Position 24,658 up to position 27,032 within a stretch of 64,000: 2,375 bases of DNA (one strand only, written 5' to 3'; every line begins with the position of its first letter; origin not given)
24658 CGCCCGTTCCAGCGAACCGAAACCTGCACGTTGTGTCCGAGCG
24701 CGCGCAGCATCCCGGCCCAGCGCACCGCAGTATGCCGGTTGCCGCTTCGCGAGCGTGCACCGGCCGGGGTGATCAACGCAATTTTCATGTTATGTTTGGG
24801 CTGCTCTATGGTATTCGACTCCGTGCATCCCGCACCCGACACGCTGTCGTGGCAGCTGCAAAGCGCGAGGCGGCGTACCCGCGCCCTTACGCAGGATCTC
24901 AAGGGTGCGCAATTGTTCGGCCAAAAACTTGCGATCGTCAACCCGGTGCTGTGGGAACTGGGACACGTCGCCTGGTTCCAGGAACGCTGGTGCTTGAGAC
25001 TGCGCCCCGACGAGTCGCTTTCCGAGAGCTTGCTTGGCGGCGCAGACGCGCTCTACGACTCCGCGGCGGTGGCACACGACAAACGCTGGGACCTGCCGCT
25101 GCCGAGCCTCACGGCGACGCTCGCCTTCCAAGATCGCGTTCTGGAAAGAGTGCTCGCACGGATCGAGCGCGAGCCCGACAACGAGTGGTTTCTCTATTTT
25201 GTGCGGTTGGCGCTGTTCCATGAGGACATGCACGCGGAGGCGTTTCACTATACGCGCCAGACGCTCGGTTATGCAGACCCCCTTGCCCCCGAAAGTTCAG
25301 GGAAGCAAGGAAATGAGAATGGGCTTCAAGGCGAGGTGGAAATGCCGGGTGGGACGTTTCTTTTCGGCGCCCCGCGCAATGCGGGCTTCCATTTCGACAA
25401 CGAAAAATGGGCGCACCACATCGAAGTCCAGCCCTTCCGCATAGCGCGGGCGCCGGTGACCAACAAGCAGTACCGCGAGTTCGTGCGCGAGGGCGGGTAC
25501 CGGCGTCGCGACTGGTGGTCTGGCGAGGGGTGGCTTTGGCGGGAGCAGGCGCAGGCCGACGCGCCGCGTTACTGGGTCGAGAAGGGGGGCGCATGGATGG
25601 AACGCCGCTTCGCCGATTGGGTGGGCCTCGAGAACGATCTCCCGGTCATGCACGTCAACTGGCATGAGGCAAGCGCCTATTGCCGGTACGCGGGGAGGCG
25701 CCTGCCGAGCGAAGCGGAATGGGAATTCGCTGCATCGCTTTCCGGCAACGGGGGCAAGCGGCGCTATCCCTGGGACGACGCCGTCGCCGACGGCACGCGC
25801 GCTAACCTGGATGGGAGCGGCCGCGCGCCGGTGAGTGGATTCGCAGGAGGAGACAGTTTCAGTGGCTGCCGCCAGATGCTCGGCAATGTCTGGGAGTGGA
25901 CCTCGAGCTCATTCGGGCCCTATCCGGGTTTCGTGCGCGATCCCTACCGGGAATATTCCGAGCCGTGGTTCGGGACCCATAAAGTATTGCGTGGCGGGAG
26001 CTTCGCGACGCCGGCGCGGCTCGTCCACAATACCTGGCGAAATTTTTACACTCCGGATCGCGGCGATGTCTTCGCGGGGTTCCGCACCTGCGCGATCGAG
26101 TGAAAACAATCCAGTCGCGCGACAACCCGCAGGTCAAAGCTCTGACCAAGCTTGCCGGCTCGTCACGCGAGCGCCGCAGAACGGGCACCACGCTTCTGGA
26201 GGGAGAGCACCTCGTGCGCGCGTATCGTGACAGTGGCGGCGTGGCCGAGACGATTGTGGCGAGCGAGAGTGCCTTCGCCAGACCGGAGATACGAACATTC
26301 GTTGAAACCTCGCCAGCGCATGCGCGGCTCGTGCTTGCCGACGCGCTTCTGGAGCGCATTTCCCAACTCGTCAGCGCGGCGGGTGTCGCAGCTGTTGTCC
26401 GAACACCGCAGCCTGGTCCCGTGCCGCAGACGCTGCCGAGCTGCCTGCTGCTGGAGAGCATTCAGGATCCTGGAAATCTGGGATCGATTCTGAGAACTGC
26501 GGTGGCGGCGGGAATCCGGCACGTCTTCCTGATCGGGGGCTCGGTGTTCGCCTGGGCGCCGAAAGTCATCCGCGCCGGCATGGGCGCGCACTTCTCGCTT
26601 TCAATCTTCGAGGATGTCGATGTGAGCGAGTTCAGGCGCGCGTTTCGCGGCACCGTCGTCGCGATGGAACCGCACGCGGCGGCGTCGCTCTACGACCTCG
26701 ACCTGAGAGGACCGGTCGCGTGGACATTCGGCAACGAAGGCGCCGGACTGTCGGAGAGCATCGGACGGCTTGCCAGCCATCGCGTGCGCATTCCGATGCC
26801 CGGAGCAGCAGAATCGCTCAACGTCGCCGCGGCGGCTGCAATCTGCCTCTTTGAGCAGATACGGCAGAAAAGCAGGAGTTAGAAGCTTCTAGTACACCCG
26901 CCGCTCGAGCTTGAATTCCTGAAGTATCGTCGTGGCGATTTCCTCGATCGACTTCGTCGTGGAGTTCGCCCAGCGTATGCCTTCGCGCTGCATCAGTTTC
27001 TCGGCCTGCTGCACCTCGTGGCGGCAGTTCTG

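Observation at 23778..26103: Divergent SenB-like glycosyltransferase and SenA/EgtB-like enzyme pair with no selD or egtD partner in view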

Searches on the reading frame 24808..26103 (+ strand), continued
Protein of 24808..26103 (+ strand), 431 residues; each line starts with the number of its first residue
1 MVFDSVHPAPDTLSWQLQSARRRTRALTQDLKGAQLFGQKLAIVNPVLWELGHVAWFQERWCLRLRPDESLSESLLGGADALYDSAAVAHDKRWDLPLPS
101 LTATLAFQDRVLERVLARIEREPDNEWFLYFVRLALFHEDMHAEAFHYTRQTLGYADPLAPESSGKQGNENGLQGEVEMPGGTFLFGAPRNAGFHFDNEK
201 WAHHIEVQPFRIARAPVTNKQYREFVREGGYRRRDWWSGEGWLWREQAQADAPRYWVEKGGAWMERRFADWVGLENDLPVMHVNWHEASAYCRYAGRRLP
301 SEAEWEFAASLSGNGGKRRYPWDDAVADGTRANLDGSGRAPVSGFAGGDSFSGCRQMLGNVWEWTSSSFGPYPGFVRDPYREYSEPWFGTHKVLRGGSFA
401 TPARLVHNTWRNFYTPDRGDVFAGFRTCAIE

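Call 22: search_protein_families(library=ncbifam, proteins=[L018:7868-9061:-, L021:7850-8923:-, L003:582-2855:+, L012:6702-9002:+, L009:16593-17576:+, L017:8856-9887:+, L010:12529-13623:+, L010:13626-14285:+, L017:4749-5954:+, L011:3178-4227:+], max_evalue=0.00001)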
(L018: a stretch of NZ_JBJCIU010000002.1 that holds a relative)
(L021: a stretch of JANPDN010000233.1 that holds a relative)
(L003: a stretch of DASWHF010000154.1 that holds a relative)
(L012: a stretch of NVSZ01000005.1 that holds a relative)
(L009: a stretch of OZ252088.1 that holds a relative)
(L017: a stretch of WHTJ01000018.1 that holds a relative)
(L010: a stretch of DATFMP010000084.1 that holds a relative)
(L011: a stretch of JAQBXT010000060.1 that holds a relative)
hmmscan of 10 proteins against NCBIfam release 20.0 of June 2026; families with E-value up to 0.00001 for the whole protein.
L018:7868-9061:- (397 aa): 12 families
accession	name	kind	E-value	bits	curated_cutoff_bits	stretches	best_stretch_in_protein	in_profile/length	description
NF002098.0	PRK00943.1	equivalog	9.9e-164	544.3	299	1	51-389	2-336/347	selenide, water dikinase SelD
TIGR00476.1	selD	equivalog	2.8e-131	437.4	125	1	56-363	1-308/311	selenide, water dikinase SelD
NF010705.0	PRK14105.1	equivalog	6.1e-45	153.6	291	1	53-316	4-280/345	selenide, water dikinase SelD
TIGR04369.1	fusion_not_SelD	hypoth_equivalog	3.9e-39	134.4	700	1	61-370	353-690/701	oxidoreductase/SelD-related fusion protein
TIGR01379.1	thiL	equivalog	3.4e-25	88.7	184.15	1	96-345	22-274/320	thiamine-phosphate kinase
NF004351.0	PRK05731.1-4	equivalog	2.5e-17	63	324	1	91-339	31-280/321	thiamine-phosphate kinase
TIGR04049.1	AIR_rel_sll0787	hypoth_equivalog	1.1e-15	57.5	321.3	1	94-312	39-249/318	sll0787 family AIR synthase-like protein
TIGR02124.1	hypE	equivalog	1e-14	54.3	251.6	1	68-314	10-253/332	hydrogenase expression/formation protein HypE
NF004353.0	PRK05731.2-2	equivalog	1.9e-12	46.9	301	1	96-315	17-236/311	thiamine-phosphate kinase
TIGR03267.1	methan_mark_2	hypoth_equivalog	7e-12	45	365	1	93-311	39-253/323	methanogenesis marker 2 protein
NF004354.0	PRK05731.2-3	equivalog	2e-07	30.7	204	1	136-230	56-148/273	thiamine-phosphate kinase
NF004350.0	PRK05731.1-1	equivalog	2.4e-06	26.7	441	1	95-361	25-292/325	thiamine-phosphate kinase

L021:7850-8923:- (357 aa): 12 families
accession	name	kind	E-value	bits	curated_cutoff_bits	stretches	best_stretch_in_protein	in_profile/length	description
NF002098.0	PRK00943.1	equivalog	2.7e-162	539.6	299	1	12-352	4-340/347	selenide, water dikinase SelD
TIGR00476.1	selD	equivalog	2.3e-128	427.8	125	1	15-323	1-309/311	selenide, water dikinase SelD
NF010705.0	PRK14105.1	equivalog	3.3e-45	154.5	291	2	13-196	5-185/345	selenide, water dikinase SelD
TIGR04369.1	fusion_not_SelD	hypoth_equivalog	1e-33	116.4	700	1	17-329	350-690/701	oxidoreductase/SelD-related fusion protein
TIGR01379.1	thiL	equivalog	7.7e-25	87.5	184.15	1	55-274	22-247/320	thiamine-phosphate kinase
NF004351.0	PRK05731.1-4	equivalog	4.3e-17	62.2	324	1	42-273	25-257/321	thiamine-phosphate kinase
TIGR04049.1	AIR_rel_sll0787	hypoth_equivalog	1.8e-15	56.8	321.3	1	54-269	40-247/318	sll0787 family AIR synthase-like protein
TIGR02124.1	hypE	equivalog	1.4e-14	53.9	251.6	1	52-273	28-253/332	hydrogenase expression/formation protein HypE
NF004353.0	PRK05731.2-2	equivalog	1.1e-12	47.7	301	1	56-273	18-235/311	thiamine-phosphate kinase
TIGR03267.1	methan_mark_2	hypoth_equivalog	1.4e-10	40.7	365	1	54-186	41-172/323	methanogenesis marker 2 protein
NF004354.0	PRK05731.2-3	equivalog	2e-07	30.7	204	1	90-184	51-143/273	thiamine-phosphate kinase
TIGR04050.1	MSMEG_0567_Cter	hypoth_equivalog_domain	2.2e-06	27.3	312.2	1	70-264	43-227/296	MSMEG_0567/sll0787 family protein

L003:582-2855:+ (757 aa): 23 families
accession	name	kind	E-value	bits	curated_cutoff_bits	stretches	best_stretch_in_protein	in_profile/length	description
TIGR03169.1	Nterm_to_SelD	hypoth_equivalog_domain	1.4e-146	488.5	310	1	11-380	1-365/365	pyridine nucleotide-disulfide oxidoreductase family protein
TIGR04369.1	fusion_not_SelD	hypoth_equivalog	3.3e-143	478.4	700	1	14-727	1-692/701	oxidoreductase/SelD-related fusion protein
TIGR00476.1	selD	equivalog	4.4e-95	318.5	125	1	415-720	6-310/311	selenide, water dikinase SelD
NF002098.0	PRK00943.1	equivalog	5.3e-72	242.6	299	1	416-753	13-345/347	selenide, water dikinase SelD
NF010705.0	PRK14105.1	equivalog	1.4e-42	145.8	291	1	417-667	14-276/345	selenide, water dikinase SelD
TIGR01379.1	thiL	equivalog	1.4e-22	80.1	184.15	1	442-669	15-246/320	thiamine-phosphate kinase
NF004351.0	PRK05731.1-4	equivalog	3.9e-15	55.8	324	1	441-661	30-249/321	thiamine-phosphate kinase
NF004350.0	PRK05731.1-1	equivalog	9.6e-12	44.4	441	1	439-666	18-246/325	thiamine-phosphate kinase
NF045765.1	PhenlGlyoxDHPadH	equivalog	2.6e-10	39.8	475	1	13-302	6-282/416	NADH-dependent phenylglyoxylate dehydrogenase subunit epsilon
TIGR02053.1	MerA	equivalog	5.4e-09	35.5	454.45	1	110-300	134-311/465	mercury(II) reductase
TIGR03385.1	CoA_CoA_reduc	equivalog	9.5e-09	34.5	578.8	1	149-299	143-285/439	CoA-disulfide reductase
TIGR03267.1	methan_mark_2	hypoth_equivalog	1.7e-08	33.9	365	1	451-660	44-247/323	methanogenesis marker 2 protein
NF049943.1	SQR_III_seleno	exception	4.2e-08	32.5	525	1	207-323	198-313/406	type III sulfide quinone reductase, selenoprotein subtype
NF004776.0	PRK06116.1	equivalog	7.9e-08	31.7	480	1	154-298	166-306/450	glutathione-disulfide reductase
TIGR02374.1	nitri_red_nirB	equivalog_domain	7.9e-08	31.2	578.35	1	73-299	63-280/794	nitrite reductase large subunit NirB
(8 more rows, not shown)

L012:6702-9002:+ (766 aa): 20 families
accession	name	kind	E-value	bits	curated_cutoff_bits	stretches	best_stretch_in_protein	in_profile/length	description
TIGR03169.1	Nterm_to_SelD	hypoth_equivalog_domain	8.8e-151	502.4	310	1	18-389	1-365/365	pyridine nucleotide-disulfide oxidoreductase family protein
TIGR04369.1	fusion_not_SelD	hypoth_equivalog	1.6e-144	482.7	700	1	21-743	1-699/701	oxidoreductase/SelD-related fusion protein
TIGR00476.1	selD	equivalog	1.3e-90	303.7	125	1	421-726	6-310/311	selenide, water dikinase SelD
NF002098.0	PRK00943.1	equivalog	3.1e-65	220.3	299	1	423-753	14-339/347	selenide, water dikinase SelD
NF010705.0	PRK14105.1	equivalog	1.2e-43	149.4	291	1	424-674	15-277/345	selenide, water dikinase SelD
TIGR01379.1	thiL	equivalog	2.8e-23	82.4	184.15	1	452-675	19-246/320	thiamine-phosphate kinase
NF004351.0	PRK05731.1-4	equivalog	9.8e-15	54.5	324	1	447-667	30-249/321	thiamine-phosphate kinase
TIGR03267.1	methan_mark_2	hypoth_equivalog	1.4e-11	44.1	365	1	438-666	27-247/323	methanogenesis marker 2 protein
NF049943.1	SQR_III_seleno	exception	1.4e-10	40.6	525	1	221-341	203-322/406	type III sulfide quinone reductase, selenoprotein subtype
NF004350.0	PRK05731.1-1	equivalog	2.3e-10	39.9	441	1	454-670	25-244/325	thiamine-phosphate kinase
NF004353.0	PRK05731.2-2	equivalog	3.2e-10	39.6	301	1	484-677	50-237/311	thiamine-phosphate kinase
TIGR02053.1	MerA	equivalog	1.8e-08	33.8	454.45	1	198-308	190-310/465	mercury(II) reductase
TIGR04049.1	AIR_rel_sll0787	hypoth_equivalog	2.4e-08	33.4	321.3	1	455-673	41-249/318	sll0787 family AIR synthase-like protein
TIGR03385.1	CoA_CoA_reduc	equivalog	1.2e-07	30.9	578.8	1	112-310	103-287/439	CoA-disulfide reductase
TIGR02124.1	hypE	equivalog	4.2e-07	29.2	251.6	0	429-674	11-252/332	hydrogenase expression/formation protein HypE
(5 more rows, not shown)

L009:16593-17576:+ (327 aa): 2 families
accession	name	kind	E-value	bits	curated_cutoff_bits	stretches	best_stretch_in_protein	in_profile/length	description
TIGR03438.1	egtD_ergothio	equivalog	9.2e-95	317.3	290.9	1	22-324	3-300/301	L-histidine N(alpha)-methyltransferase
TIGR03439.1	methyl_EasF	subfamily_domain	4.7e-44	150.6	205.55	1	20-321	12-318/321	EasF family methyltransferase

L017:8856-9887:+ (343 aa): 2 families
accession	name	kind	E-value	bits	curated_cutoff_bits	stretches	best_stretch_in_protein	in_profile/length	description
TIGR03438.1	egtD_ergothio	equivalog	9.6e-109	363.2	290.9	1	39-339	2-300/301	L-histidine N(alpha)-methyltransferase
TIGR03439.1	methyl_EasF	subfamily_domain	3.2e-52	177.4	205.55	1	25-337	1-319/321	EasF family methyltransferase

L010:12529-13623:+ (364 aa): 4 families
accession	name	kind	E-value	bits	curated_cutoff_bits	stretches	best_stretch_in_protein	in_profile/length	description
TIGR04553.1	ABC_peri_selen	hypoth_equivalog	9.1e-114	379.3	250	1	103-364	2-266/266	putative selenate ABC transporter substrate-binding protein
TIGR01098.1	3A0109s03R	subfamily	2.8e-50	171.2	112.05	1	100-326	30-251/253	phosphate/phosphite/phosphonate ABC transporter substrate-binding protein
TIGR03431.1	PhnD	equivalog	7.8e-38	130.5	261.1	1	81-358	2-284/288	phosphonate ABC transporter substrate-binding protein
NF049985.1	SBP_like_Rv1680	exception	9e-12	45.2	400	1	124-321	22-222/268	Rv1680 family SBP-like protein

L010:13626-14285:+ (219 aa): 165 families (the best 25 are shown)
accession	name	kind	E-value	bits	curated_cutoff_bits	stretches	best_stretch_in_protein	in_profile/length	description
TIGR02315.1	ABC_phnC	equivalog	2e-46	158.4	266.1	2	52-216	76-242/243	phosphonate ABC transporter ATP-binding protein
NF007438.0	PRK09984.1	equivalog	2.2e-30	105.7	365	2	54-216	85-249/262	phosphonate ABC transporter ATP-binding protein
NF010068.0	PRK13548.1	equivalog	4.3e-30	104.7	261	2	55-217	79-241/261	heme ABC transporter ATP-binding protein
NF040873.1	AztA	equivalog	3.3e-29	101.8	220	1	12-184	1-183/191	zinc ABC transporter ATP-binding protein AztA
NF007082.0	PRK09536.1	equivalog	2.4e-27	96.1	537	2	55-212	77-232/402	corrinoid ABC transporter ATPase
NF007027.0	PRK09493.1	equivalog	5.4e-27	94.7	379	2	53-205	75-221/240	glutamine ABC transporter ATP-binding protein GlnQ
TIGR02673.1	FtsE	equivalog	2.8e-26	92.5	264.85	2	51-196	75-213/214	cell division ATP-binding protein FtsE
TIGR03873.1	F420-0_ABC_ATP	hypoth_equivalog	2.4e-25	89.2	372.4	1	54-199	71-216/256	putative F420-0 ABC transporter ATP-binding protein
TIGR03608.1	L_ocin_972_ABC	subfamily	3.1e-25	88.9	254.85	2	53-183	74-197/206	putative bacteriocin export ABC transporter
TIGR02857.1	CydD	equivalog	9.4e-25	87.5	435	1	5-184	323-521/529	thiol reductant ABC exporter subunit CydD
TIGR03265.1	PhnT2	equivalog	4.7e-24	85.3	457.7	2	53-199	75-214/353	putative 2-aminoethylphosphonate ABC transporter ATP-binding protein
NF008653.0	PRK11650.1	subfamily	7.6e-24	84.4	432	2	57-199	78-214/357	sn-glycerol-3-phosphate ABC transporter ATP-binding protein UgpC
NF008039.0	PRK10771.1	equivalog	1.1e-23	83.9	298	1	20-210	16-220/234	thiamine ABC transporter ATP-binding protein ThiQ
NF007826.0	PRK10535.1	equivalog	1.3e-23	83.2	966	2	52-205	83-228/648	macrolide ABC transporter ATP-binding protein/permease MacB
NF053840.1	MnTportMntADein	equivalog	1.5e-23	83.6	400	1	7-210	5-223/240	manganese ABC transporter ATP-binding protein MntA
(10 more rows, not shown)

L017:4749-5954:+ (401 aa): 184 families (the best 25 are shown)
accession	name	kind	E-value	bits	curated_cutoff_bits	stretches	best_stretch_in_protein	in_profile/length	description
TIGR01186.1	proV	subfamily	3.7e-98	329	326.6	1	24-377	3-358/363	betaine/proline/choline family ABC transporter ATP-binding protein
TIGR00968.1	3a0106s01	subfamily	3.1e-71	239.6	342.75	1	15-252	1-233/237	sulfate ABC transporter ATP-binding protein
TIGR03265.1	PhnT2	equivalog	3.4e-71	240.3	457.7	1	13-258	3-243/353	putative 2-aminoethylphosphonate ABC transporter ATP-binding protein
NF006987.0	PRK09452.1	equivalog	5.2e-69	232.7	482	1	6-258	9-256/378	spermidine/putrescine ABC transporter ATP-binding protein PotA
TIGR03415.1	ABC_choXWV_ATP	equivalog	1.1e-68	231.9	483.75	1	19-376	29-379/382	choline ABC transporter ATP-binding protein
TIGR01187.1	potA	subfamily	4.6e-66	223.1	355.6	1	45-272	1-223/325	polyamine ABC transporter ATP-binding protein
NF043075.1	MMSYN1_0197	equivalog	8.6e-63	212.3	550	1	14-256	2-239/341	spermidine/putrescine ABC transporter ATP-binding protein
NF008105.0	PRK10851.1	equivalog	2e-62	211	502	1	15-253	3-240/362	sulfate/thiosulfate ABC transporter ATP-binding protein CysA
NF040840.2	tungstate_WtpC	equivalog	8.4e-62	209.4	440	1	14-254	1-235/347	tungstate ABC transporter ATP-binding protein WtpC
TIGR03258.1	PhnT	equivalog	7.2e-61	206.2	499.15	1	10-259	4-249/359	2-aminoethylphosphonate ABC transport system ATP-binding subunit PhnT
NF008513.0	PRK11432.1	equivalog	1.4e-58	198.5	496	1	14-258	6-245/351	ferric ABC transporter ATP-binding protein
NF007480.0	PRK10070.1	equivalog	4e-58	197.2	444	1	28-250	42-265/400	glycine betaine/L-proline ABC transporter ATP-binding protein ProV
NF040933.2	ABC_arch_GlcV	equivalog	2e-56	191.4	450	1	15-256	3-248/357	glucose ABC transporter ATP-binding protein GlcV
NF008621.0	PRK11607.1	equivalog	3.2e-56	190.7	613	1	10-263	15-263/377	putrescine ABC transporter ATP-binding subunit PotG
NF008653.0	PRK11650.1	subfamily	4.2e-56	190.5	432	1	14-252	3-237/357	sn-glycerol-3-phosphate ABC transporter ATP-binding protein UgpC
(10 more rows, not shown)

L011:3178-4227:+ (349 aa): 14 families
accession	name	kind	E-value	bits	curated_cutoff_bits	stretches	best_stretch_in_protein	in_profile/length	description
NF002098.0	PRK00943.1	equivalog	1.5e-158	527.2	299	1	5-341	4-336/347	selenide, water dikinase SelD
TIGR00476.1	selD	equivalog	4.3e-130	433.5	125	1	8-317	1-310/311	selenide, water dikinase SelD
NF010705.0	PRK14105.1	equivalog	4.1e-43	147.6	291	1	5-266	4-278/345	selenide, water dikinase SelD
TIGR04369.1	fusion_not_SelD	hypoth_equivalog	3.8e-38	131.1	700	1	14-324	354-692/701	oxidoreductase/SelD-related fusion protein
TIGR01379.1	thiL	equivalog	2e-25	89.5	184.15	1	44-267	18-247/320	thiamine-phosphate kinase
NF004351.0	PRK05731.1-4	equivalog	8.1e-17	61.3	324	1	49-268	37-258/321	thiamine-phosphate kinase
TIGR04049.1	AIR_rel_sll0787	hypoth_equivalog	3.7e-16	59.1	321.3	1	48-261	41-246/318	sll0787 family AIR synthase-like protein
TIGR03267.1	methan_mark_2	hypoth_equivalog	2.1e-13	50.1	365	1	48-261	42-251/323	methanogenesis marker 2 protein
NF004353.0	PRK05731.2-2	equivalog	4.7e-12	45.6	301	1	43-267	12-236/311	thiamine-phosphate kinase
TIGR02124.1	hypE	equivalog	5.4e-12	45.3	251.6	1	19-262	9-249/332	hydrogenase expression/formation protein HypE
TIGR01736.1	FGAM_synth_II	equivalog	9.5e-09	34.1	525.75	1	43-263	52-287/718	phosphoribosylformylglycinamidine synthase subunit PurL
NF002290.1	PRK01213.1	equivalog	1e-06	27.3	648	1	49-254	422-642/723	phosphoribosylformylglycinamidine synthase subunit PurL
NF004350.0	PRK05731.1-1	equivalog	3e-06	26.4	441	1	60-313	38-292/325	thiamine-phosphate kinase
TIGR04050.1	MSMEG_0567_Cter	hypoth_equivalog_domain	5.4e-06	26.1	312.2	1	63-261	43-231/296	MSMEG_0567/sll0787 family protein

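Call 46: search_protein_families(library=ncbifam, proteins=[L009:10001-11290:+, L012:10001-11275:+, L017:10001-11251:+, L018:10001-11176:+, L001:5981-7258:+, L024:719-1990:+, L027:10001-11242:+], max_evalue=1e-40)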
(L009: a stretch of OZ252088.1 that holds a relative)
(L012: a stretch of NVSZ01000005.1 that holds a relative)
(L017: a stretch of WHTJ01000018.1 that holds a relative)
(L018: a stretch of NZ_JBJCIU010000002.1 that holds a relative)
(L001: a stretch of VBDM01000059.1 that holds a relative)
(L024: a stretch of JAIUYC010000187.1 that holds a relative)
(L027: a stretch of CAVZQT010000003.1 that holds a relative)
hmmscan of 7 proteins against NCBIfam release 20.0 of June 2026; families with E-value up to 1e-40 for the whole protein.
L009:10001-11290:+ (430 aa): 3 families
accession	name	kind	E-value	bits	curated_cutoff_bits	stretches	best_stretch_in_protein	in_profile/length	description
NF041186.1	SenA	equivalog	1.7e-140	468.8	420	1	9-428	7-381/382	selenoneine synthase SenA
TIGR03440.2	egtB_TIGR03440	equivalog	9e-93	311.6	360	1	21-427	12-412/413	ergothioneine biosynthesis protein EgtB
TIGR04344.1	ovoA_Nterm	equivalog_domain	3e-42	145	400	1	172-418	191-435/444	5-histidylcysteine sulfoxide synthase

L012:10001-11275:+ (425 aa): 3 families
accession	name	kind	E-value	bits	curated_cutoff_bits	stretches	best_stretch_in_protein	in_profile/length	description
NF041186.1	SenA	equivalog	2.1e-140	468.5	420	1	2-423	12-382/382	selenoneine synthase SenA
TIGR03440.2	egtB_TIGR03440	equivalog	1.6e-100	337.1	360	1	2-421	5-412/413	ergothioneine biosynthesis protein EgtB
TIGR04344.1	ovoA_Nterm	equivalog_domain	3.9e-45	154.5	400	1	110-420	138-442/444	5-histidylcysteine sulfoxide synthase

L017:10001-11251:+ (417 aa): 2 families
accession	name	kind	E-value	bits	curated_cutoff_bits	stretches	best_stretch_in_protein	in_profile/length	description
NF041186.1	SenA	equivalog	5.9e-140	467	420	1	4-416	13-382/382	selenoneine synthase SenA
TIGR03440.2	egtB_TIGR03440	equivalog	5.4e-93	312.3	360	1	9-414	11-412/413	ergothioneine biosynthesis protein EgtB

L018:10001-11176:+ (392 aa): 2 families
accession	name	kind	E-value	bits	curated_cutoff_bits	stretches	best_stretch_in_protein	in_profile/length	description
NF041186.1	SenA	equivalog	4.1e-157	523.4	420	1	2-391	6-382/382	selenoneine synthase SenA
TIGR03440.2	egtB_TIGR03440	equivalog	3.5e-83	280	360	1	6-389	3-412/413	ergothioneine biosynthesis protein EgtB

L001:5981-7258:+ (425 aa): 2 families
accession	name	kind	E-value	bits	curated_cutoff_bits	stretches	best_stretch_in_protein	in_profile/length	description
NF041186.1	SenA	equivalog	4.5e-149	497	420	1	7-423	4-382/382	selenoneine synthase SenA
TIGR03440.2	egtB_TIGR03440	equivalog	2.8e-94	316.6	360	1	12-421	2-412/413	ergothioneine biosynthesis protein EgtB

L024:719-1990:+ (424 aa): 3 families
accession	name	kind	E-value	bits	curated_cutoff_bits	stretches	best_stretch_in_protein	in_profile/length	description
TIGR03440.2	egtB_TIGR03440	equivalog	9.8e-107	357.6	360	1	15-417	3-412/413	ergothioneine biosynthesis protein EgtB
NF041186.1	SenA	equivalog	7.5e-86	288.9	420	1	10-417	5-380/382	selenoneine synthase SenA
TIGR04344.1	ovoA_Nterm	equivalog_domain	2.7e-41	141.9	400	0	89-417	100-443/444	5-histidylcysteine sulfoxide synthase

L027:10001-11242:+ (414 aa): 2 families
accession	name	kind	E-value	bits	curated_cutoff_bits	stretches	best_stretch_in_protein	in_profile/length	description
TIGR03440.2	egtB_TIGR03440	equivalog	2e-175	583.8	360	1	1-411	4-413/413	ergothioneine biosynthesis protein EgtB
NF041186.1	SenA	equivalog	3e-106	356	420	1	2-411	12-381/382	selenoneine synthase SenA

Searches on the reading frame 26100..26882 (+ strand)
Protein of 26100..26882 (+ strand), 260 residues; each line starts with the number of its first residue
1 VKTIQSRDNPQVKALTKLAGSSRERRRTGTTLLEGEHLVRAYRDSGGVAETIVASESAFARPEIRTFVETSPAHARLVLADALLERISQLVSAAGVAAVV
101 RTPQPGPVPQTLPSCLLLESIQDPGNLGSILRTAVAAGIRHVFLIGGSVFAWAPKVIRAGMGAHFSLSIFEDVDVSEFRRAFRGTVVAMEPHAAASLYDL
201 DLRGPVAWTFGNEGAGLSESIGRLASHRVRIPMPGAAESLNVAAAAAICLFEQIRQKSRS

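Call 3: search_protein_families(library=ncbifam, proteins=[window:26100-26882:+], max_evalue=0.001)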
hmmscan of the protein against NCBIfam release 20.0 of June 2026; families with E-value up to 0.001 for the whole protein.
window:26100-26882:+ (260 aa): 9 families
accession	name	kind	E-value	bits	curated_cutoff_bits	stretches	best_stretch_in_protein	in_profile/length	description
TIGR00186.1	rRNA_methyl_3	equivalog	1.1e-25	90.5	160.15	1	112-257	92-240/240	23S rRNA (guanosine(2251)-2'-O)-methyltransferase RlmB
NF000477.1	NshR_TsnR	equivalog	6.9e-20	71.6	425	1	2-256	5-263/266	NshR/TsnR family 23S rRNA methyltransferase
NF008386.0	PRK11181.1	equivalog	7.8e-20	71.2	366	1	112-258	94-243/244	23S rRNA (guanosine(2251)-2'-O)-methyltransferase RlmB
NF008295.0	PRK11081.1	equivalog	1.7e-13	50.6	227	1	116-258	22-166/230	tRNA (guanosine(18)-2'-O)-methyltransferase TrmH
NF008117.0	PRK10864.1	equivalog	1.2e-12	47.7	267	1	115-258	197-343/344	tRNA/rRNA methyltransferase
TIGR00185.1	tRNA_yibK_trmL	equivalog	1.5e-12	47.6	190.6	1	122-258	10-149/154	tRNA (uridine(34)/cytosine(34)/5-carboxymethylaminomethyluridine(34)-2'-O)-methyltransferase TrmL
NF000035.1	nosihep_NshR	exception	2.5e-09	37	500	1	89-253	89-260/274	NshR family nosiheptide/thiostrepton resistance 23S rRNA methyltransferase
NF007683.0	PRK10358.1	equivalog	1.8e-07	31.2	282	1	123-257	11-148/157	tRNA (uridine(34)/cytosine(34)/5-carboxymethylaminomethyluridine(34)-2'-O)-methyltransferase TrmL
TIGR00050.1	rRNA_methyl_1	subfamily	1.2e-06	28.6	167.15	1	190-256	91-156/233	TrmJ/YjtD family RNA methyltransferase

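Call 4: search_protein_families(library=pfam, proteins=[window:26100-26882:+], max_evalue=0.001)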
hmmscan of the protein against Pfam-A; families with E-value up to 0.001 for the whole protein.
window:26100-26882:+ (260 aa): 2 families
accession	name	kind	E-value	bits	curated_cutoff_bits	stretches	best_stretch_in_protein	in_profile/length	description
PF00588.24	SpoU_methylase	-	3.4e-34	118.4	29.7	1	115-251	3-142/142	SpoU rRNA Methylase family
PF22435.1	MRM3-like_sub_bind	-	1.6e-08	35.3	27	1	9-98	1-84/84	MRM3-like substrate binding domain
